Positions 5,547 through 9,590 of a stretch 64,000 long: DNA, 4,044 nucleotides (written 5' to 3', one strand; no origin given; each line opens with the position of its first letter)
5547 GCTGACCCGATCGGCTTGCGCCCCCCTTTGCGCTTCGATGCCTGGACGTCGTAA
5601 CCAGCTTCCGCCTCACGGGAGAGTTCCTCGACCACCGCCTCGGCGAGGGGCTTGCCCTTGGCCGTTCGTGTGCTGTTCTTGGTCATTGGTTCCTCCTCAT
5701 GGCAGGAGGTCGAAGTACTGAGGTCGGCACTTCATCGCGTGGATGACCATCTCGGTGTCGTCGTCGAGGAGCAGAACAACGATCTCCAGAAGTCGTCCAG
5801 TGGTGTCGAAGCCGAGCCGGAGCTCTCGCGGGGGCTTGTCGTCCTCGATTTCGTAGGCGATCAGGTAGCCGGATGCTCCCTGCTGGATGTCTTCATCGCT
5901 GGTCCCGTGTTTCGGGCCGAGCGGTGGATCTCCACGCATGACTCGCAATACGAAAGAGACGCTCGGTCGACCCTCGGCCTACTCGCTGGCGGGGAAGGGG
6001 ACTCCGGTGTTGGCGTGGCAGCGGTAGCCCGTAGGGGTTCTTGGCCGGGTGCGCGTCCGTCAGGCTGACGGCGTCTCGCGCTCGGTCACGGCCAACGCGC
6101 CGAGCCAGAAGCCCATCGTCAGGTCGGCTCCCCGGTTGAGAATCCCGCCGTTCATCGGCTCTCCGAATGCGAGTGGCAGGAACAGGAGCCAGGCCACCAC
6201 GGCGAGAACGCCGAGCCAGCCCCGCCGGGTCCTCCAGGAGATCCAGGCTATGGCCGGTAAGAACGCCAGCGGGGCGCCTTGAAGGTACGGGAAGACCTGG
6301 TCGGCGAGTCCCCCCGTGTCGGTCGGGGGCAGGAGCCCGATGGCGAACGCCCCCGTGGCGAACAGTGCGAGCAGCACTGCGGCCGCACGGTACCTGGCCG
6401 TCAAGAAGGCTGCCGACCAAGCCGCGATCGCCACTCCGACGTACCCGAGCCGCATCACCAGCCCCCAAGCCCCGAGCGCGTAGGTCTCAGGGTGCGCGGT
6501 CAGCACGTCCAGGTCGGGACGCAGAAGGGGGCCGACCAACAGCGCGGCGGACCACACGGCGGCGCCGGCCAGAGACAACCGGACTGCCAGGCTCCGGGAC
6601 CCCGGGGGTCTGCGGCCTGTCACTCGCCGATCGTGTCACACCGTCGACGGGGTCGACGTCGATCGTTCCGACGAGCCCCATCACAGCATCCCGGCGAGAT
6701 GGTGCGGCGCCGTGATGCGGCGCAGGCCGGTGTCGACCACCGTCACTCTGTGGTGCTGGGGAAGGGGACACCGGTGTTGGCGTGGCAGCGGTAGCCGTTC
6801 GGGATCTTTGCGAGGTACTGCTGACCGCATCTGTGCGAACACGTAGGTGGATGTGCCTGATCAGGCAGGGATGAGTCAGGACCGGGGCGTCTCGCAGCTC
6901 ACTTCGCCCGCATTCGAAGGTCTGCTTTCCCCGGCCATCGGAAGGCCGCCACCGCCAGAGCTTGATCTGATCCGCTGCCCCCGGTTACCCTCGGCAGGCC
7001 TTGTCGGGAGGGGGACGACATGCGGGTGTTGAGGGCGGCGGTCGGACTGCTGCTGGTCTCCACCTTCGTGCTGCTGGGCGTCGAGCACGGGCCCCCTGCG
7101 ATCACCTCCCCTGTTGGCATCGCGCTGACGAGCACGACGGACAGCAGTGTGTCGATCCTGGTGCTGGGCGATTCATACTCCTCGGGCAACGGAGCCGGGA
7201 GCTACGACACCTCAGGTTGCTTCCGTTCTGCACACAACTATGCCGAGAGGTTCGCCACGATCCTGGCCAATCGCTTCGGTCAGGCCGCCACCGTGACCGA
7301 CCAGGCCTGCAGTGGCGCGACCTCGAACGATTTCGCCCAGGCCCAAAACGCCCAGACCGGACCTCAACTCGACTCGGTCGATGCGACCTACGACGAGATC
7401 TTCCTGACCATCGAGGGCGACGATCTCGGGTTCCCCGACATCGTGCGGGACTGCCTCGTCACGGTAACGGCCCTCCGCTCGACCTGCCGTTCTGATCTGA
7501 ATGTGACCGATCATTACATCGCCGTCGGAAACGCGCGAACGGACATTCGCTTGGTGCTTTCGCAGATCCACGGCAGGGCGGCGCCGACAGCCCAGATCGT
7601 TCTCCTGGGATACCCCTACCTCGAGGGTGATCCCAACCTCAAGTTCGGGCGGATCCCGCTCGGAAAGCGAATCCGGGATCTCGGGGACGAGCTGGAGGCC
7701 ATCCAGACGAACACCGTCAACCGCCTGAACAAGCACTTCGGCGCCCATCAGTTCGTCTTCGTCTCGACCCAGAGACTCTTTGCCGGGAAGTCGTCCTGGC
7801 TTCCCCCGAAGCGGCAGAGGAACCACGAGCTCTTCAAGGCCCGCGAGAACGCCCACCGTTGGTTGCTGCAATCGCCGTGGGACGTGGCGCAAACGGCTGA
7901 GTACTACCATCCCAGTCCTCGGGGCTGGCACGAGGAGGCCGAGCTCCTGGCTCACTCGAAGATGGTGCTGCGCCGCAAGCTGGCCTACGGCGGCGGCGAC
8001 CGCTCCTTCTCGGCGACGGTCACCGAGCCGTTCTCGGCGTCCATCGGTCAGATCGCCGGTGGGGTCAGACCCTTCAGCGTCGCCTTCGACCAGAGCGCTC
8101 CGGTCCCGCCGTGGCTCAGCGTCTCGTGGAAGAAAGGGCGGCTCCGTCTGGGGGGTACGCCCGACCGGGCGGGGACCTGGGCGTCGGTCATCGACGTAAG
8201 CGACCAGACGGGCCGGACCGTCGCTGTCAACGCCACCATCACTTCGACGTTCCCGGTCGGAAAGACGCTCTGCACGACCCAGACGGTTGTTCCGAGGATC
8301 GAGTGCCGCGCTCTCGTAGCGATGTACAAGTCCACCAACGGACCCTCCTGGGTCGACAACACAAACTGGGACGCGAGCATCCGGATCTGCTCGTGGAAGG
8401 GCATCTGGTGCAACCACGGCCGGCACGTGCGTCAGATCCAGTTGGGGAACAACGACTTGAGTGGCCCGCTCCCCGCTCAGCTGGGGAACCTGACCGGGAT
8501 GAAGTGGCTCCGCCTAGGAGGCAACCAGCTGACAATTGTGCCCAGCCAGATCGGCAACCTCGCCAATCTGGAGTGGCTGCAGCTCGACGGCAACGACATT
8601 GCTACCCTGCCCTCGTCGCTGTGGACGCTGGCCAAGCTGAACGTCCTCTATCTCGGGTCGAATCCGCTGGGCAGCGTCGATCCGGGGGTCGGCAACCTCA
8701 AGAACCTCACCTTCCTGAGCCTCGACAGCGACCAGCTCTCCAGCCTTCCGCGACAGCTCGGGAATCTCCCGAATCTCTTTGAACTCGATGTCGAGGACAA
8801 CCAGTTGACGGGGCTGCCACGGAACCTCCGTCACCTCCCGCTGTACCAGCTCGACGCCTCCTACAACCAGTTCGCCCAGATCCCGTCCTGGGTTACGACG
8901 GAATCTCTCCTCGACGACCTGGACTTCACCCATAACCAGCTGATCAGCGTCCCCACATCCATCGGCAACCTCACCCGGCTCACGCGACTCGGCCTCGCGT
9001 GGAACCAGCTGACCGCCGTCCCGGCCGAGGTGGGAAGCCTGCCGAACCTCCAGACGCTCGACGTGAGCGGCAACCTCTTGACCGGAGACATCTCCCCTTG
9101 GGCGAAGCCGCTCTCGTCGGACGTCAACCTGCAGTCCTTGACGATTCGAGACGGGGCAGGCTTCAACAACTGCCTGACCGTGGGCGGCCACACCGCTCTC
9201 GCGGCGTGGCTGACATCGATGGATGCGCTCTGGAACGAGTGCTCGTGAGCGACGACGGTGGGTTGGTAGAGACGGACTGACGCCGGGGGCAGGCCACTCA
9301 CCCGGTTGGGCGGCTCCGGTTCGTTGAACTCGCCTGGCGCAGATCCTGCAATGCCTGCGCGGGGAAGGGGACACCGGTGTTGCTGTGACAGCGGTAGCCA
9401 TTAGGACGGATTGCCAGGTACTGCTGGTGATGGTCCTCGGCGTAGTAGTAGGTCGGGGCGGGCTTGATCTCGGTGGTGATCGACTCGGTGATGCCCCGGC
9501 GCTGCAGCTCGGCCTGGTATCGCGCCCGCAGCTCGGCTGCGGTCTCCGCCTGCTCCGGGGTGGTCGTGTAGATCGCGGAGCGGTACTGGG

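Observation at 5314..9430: Second accretion zone: three in-frame copies of the msrA 3' end, each with its own stop codon, separate cassettes downstream of msrA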

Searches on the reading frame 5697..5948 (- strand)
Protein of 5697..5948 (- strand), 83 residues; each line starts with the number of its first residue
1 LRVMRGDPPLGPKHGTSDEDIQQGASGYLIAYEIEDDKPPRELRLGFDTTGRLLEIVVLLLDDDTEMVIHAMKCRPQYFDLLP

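Call 9: search_protein_families(library=pfam, proteins=[window:5697-5948:-], max_evalue=0.01)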
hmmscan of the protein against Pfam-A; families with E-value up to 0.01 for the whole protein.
window:5697-5948:- (83 aa): 0 families

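Call 78: search_protein_families(library=ncbifam, proteins=[window:5697-5948:-], max_evalue=0.01)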
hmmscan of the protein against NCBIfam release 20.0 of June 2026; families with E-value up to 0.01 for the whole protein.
window:5697-5948:- (83 aa): 0 families

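Call 79: search_protein_families(library=pfam, proteins=[window:5697-5948:-, window:5697-5939:-], max_evalue=5)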
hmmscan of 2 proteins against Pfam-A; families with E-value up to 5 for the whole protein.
window:5697-5948:- (83 aa): 1 family
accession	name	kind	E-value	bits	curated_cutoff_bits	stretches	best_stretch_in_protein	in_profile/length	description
PF14076.12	DUF4258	-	0.043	14.6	25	1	27-72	26-70/71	Domain of unknown function (DUF4258)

window:5697-5939:- (80 aa): 1 family
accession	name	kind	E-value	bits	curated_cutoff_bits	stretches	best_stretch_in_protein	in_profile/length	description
PF14076.12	DUF4258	-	0.039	14.7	25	1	24-69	26-70/71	Domain of unknown function (DUF4258)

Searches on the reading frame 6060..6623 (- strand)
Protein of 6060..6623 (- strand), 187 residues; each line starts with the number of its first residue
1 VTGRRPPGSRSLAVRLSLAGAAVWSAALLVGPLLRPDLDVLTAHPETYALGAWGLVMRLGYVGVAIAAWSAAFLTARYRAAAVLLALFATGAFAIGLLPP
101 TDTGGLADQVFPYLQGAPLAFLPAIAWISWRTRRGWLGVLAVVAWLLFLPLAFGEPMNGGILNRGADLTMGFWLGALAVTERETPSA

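Call 9: search_protein_families(library=pfam, proteins=[window:6060-6623:-], max_evalue=0.01)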
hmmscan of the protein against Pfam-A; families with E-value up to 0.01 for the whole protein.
window:6060-6623:- (187 aa): 0 families

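Call 29: find_encoding_contigs(protein=window:6060-6578:-, flank=10000, max_places=10)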
Protein window:6060-6578:- (172 aa): 6 contigs read that carry it; 6 places shown.
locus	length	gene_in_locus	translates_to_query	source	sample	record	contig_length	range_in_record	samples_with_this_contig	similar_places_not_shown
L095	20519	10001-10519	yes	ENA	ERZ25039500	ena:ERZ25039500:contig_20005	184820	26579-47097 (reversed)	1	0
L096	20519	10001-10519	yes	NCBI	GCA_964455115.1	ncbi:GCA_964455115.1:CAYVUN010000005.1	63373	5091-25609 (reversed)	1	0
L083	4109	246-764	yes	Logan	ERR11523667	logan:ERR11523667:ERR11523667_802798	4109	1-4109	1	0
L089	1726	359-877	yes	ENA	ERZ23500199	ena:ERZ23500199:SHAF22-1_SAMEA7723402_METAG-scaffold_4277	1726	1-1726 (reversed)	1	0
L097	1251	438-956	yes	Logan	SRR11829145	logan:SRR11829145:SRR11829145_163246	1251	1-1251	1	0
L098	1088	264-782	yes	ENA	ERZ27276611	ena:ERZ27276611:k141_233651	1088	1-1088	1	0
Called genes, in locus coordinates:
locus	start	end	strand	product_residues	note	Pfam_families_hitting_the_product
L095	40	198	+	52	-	PF26519:BsaP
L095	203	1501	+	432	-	PF00202:Aminotran_3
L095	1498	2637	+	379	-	PF00155:Aminotran_1_2, PF00266:Aminotran_5 (weak), PF01212:Beta_elim_lyase (weak)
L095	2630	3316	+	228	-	PF01656:CbiA (weak), PF07755:DUF1611 (faint), PF13500:AAA_26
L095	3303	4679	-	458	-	PF13941:MutL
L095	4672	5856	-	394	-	PF01053:Cys_Met_Meta_PP, PF01212:Beta_elim_lyase (weak)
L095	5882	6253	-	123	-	PF02661:Fic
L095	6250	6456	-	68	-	PF07704:PSK_trans_fac (weak)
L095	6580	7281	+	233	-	PF01625:PMSR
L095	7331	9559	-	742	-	PF13472:Lipase_GDSL_2, PF23211:LRR_LRWD1 (faint), PF00560:LRR_1 (faint), PF13855:LRR_8 (weak), PF23598:LRR_14, PF13855:LRR_8 (weak), PF12799:LRR_4 (weak)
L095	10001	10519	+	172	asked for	-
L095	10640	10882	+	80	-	-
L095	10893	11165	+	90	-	PF01402:RHH_1 (weak)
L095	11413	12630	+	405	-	PF10236:DAP3 (weak), PF13191:AAA_16, PF01637:ATPase_2 (weak), PF13401:AAA_22, PF13173:AAA_14 (faint)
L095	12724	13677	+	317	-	PF00561:Abhydrolase_1, PF12146:Hydrolase_4, PF12697:Abhydrolase_6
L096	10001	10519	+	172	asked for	-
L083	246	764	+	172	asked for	-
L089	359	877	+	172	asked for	-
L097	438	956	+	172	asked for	-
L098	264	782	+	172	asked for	-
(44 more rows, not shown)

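Call 78: search_protein_families(library=ncbifam, proteins=[window:6060-6578:-], max_evalue=0.01)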
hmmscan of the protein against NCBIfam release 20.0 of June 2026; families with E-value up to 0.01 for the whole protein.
window:6060-6578:- (172 aa): 0 families

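Call 79: search_protein_families(library=pfam, proteins=[window:6060-6578:-], max_evalue=5)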
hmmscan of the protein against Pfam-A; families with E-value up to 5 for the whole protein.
window:6060-6578:- (172 aa): 2 families
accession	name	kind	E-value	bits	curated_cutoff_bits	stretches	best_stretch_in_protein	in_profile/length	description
PF06197.19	DUF998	-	0.0084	16.2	30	1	4-164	2-183/184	Protein of unknown function (DUF998)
PF23235.1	WH3_Lhr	-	0.056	14.2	27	0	40-77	30-69/95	Large helicase-related protein, winged-helix domain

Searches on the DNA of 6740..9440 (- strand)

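Call 52: search_dna_similar(query=window:6740-9440:-, collection=plasmids, mode=distant, max_evalue=0.001, max_rows=10)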
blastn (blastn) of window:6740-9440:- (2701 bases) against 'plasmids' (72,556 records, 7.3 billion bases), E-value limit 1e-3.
No match.

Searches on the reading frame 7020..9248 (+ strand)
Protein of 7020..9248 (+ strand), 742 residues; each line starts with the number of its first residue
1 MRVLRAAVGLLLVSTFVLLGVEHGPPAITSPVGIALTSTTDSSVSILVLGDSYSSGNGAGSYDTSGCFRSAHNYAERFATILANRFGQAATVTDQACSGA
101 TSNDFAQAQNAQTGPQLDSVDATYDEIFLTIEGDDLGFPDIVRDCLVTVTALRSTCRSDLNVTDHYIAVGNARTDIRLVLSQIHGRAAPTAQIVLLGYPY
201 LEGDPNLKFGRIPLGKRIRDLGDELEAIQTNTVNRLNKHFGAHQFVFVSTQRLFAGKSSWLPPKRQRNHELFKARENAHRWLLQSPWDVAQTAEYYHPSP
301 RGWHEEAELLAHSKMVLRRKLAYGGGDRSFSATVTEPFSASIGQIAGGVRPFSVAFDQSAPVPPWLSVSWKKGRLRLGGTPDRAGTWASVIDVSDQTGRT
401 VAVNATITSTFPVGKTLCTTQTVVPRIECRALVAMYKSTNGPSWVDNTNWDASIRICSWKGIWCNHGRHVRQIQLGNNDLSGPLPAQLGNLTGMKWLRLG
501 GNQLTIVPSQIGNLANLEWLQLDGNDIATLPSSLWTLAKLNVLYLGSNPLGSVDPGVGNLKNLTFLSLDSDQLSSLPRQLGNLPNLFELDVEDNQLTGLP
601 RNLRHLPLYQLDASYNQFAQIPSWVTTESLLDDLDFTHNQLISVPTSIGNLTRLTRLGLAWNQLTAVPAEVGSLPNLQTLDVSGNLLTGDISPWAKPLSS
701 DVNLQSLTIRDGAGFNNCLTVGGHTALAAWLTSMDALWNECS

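Call 9: search_protein_families(library=pfam, proteins=[window:7020-9248:+], max_evalue=0.01)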
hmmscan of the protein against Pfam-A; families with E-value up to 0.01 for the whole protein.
window:7020-9248:+ (742 aa): 8 families
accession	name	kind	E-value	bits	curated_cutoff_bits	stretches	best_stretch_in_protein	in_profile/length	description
PF23598.1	LRR_14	-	8.8e-23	81.1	40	3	486-591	41-146/353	Leucine-rich repeat region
PF13855.12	LRR_8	-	2.9e-21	75.4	27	4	539-596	2-61/61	Leucine rich repeat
PF12799.13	LRR_4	-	7e-16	58.3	27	2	652-695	1-43/44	Leucine Rich repeats (2 copies)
PF00560.39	LRR_1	-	5.7e-14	49.7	20.6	0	676-694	1-19/23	Leucine Rich Repeat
PF13472.12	Lipase_GDSL_2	-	3.4e-09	37.9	32.9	1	48-301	1-174/178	GDSL-like Lipase/Acylhydrolase family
PF23211.1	LRR_LRWD1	-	6e-06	26.5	28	0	469-533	43-104/190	Leucine-rich repeat and WD repeat-containing protein 1, LRR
PF25019.1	LRR_R13L1-DRL21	-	0.0011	19.3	27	0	495-546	72-125/127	R13L1/DRL21 LRRs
PF05345.18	He_PIG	-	0.0071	17.2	24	1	330-409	11-95/96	Putative Ig domain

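Call 28: find_encoding_contigs(protein=window:7020-9248:+, flank=10000, max_places=10)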
Protein window:7020-9248:+ (742 aa): 2 contigs read that carry it; 2 places shown.
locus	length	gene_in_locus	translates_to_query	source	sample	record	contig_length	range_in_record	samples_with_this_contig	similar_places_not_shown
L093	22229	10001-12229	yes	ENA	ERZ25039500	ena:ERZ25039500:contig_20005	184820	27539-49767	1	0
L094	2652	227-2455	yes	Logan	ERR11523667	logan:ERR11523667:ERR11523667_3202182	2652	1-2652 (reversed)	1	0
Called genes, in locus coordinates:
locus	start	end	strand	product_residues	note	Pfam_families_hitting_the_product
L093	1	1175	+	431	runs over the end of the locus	PF02720:DUF222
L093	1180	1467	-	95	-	-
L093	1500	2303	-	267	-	PF01936:NYN, PF12872:OST-HTH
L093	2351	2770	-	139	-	PF04075:F420H2_quin_red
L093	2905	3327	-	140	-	PF11255:DUF3054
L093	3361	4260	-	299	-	PF00561:Abhydrolase_1, PF12146:Hydrolase_4, PF12697:Abhydrolase_6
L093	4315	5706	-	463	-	PF00270:DEAD, PF04851:ResIII, PF00271:Helicase_C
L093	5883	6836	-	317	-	PF00561:Abhydrolase_1, PF12146:Hydrolase_4, PF12697:Abhydrolase_6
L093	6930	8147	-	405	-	PF10236:DAP3 (weak), PF13191:AAA_16, PF01637:ATPase_2 (weak), PF13401:AAA_22, PF13173:AAA_14 (faint)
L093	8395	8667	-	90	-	PF01402:RHH_1 (weak)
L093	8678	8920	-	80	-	-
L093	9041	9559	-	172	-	-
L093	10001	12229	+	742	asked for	PF13472:Lipase_GDSL_2, PF23211:LRR_LRWD1 (faint), PF00560:LRR_1 (faint), PF13855:LRR_8 (weak), PF23598:LRR_14, PF13855:LRR_8 (weak), PF12799:LRR_4 (weak)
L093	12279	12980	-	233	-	PF01625:PMSR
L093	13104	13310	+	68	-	PF07704:PSK_trans_fac (weak)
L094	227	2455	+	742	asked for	PF13472:Lipase_GDSL_2, PF23211:LRR_LRWD1 (faint), PF00560:LRR_1 (faint), PF13855:LRR_8 (weak), PF23598:LRR_14, PF13855:LRR_8 (weak), PF12799:LRR_4 (weak)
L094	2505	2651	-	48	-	?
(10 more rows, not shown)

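Call 78: search_protein_families(library=ncbifam, proteins=[window:7020-9248:+], max_evalue=0.01)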
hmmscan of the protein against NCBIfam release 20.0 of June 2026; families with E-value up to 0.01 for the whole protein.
window:7020-9248:+ (742 aa): 6 families
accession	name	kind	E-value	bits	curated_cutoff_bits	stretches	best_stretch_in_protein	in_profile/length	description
NF041381.1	XopAC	subfamily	7.7e-29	100.7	450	2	563-704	68-212/451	XopAC/AvrAC family type III secretion system effector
NF041400.1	XopAE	equivalog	2.9e-21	76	600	1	502-687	6-197/478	type III secretion system effector XopAE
NF047464.1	FibnectbindLIC11051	equivalog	1.1e-19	70.4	1000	1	472-687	424-639/685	LIC_11051 family fibronectin-binding protein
NF041351.1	XopL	equivalog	9.4e-18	64.2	500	2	490-607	151-271/497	type III secretion system leucine-rich repeat domain-containing effector XopL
NF011897.0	PRK15370.1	equivalog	1.5e-09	36.3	1113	1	494-686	222-399/755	SPI-1 type III secretion system effector E3 ubiquitin transferase SlrP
NF011917.0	PRK15387.1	equivalog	1.2e-08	33.5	1243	1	497-688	227-395/788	type III secretion system effector E3 ubiquitin transferase SspH2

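Call 82: find_homologous_proteins(query=window:7020-9248:+, max_evalue=1e-30)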
Query window:7020-9248:+ (742 aa): 62 proteins with E <= 1e-30 among 8000 candidates.
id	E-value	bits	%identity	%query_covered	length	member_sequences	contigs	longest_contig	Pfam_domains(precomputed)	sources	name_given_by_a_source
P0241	0.0e+0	1705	100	100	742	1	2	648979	PF23598.2,PF00560.40,PF12799.14,PF13855.13,PF23211.1,PF13472.13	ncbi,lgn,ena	-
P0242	1.4e-80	290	38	35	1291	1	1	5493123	PF13582.13,PF23598.2,PF24758.2,PF17963.8,PF13688.13,PF00560.40,PF12799.14,PF13855.13,PF23211.1,PF13583.12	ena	-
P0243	2.5e-80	289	42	51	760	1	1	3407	PF13472.13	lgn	-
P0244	2.3e-68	249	36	35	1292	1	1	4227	PF13582.13,PF23598.2,PF24758.2,PF13688.13,PF00560.40,PF12799.14,PF13855.13,PF23211.1,PF13583.12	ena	-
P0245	5.1e-66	241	38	35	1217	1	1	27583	PF13582.13,PF23598.2,PF24758.2,PF17963.8,PF13688.13,PF00560.40,PF12799.14,PF13855.13,PF23211.1,PF13583.12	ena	-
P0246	3.6e-63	232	40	39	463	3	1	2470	PF13472.13,PF00657.29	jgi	jgi:lysophospholipase L1-like esterase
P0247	2.7e-58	216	46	37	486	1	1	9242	PF13472.13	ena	-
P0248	1.0e-57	214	31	38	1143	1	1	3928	PF13582.13,PF23598.2,PF17963.8,PF13688.13,PF00560.40,PF12799.14,PF13855.13,PF13583.12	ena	-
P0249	8.2e-57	211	27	38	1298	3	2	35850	PF23598.2,PF26182.1,PF00560.40,PF17766.8,PF12799.14,PF02368.25,PF13855.13,PF26918.1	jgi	-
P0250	1.4e-56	210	45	37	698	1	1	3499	PF00415.25,PF13540.13,PF25384.2,PF13472.13,PF25390.2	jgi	jgi:alpha-tubulin suppressor-like RCC1 family protein/lysophospholipase L1-like esterase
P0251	9.3e-55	204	43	37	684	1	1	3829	PF26549.1,PF00930.28,PF26550.2,PF13472.13,PF07676.19,PF00657.29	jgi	jgi:Tol biopolymer transport system component/lysophospholipase L1-like esterase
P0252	9.4e-55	204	34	24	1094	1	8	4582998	PF23598.2,PF26182.1,PF02369.23,PF00560.40,PF12799.14,PF02368.25,PF13855.13,PF26918.1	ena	-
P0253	3.5e-54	202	42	38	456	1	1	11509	PF13472.13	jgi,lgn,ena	-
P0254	9.3e-53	198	39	43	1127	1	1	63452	PF00092.35,PF13519.13,PF13472.13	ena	-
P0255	1.3e-52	197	42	39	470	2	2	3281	PF13472.13,PF00657.29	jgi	-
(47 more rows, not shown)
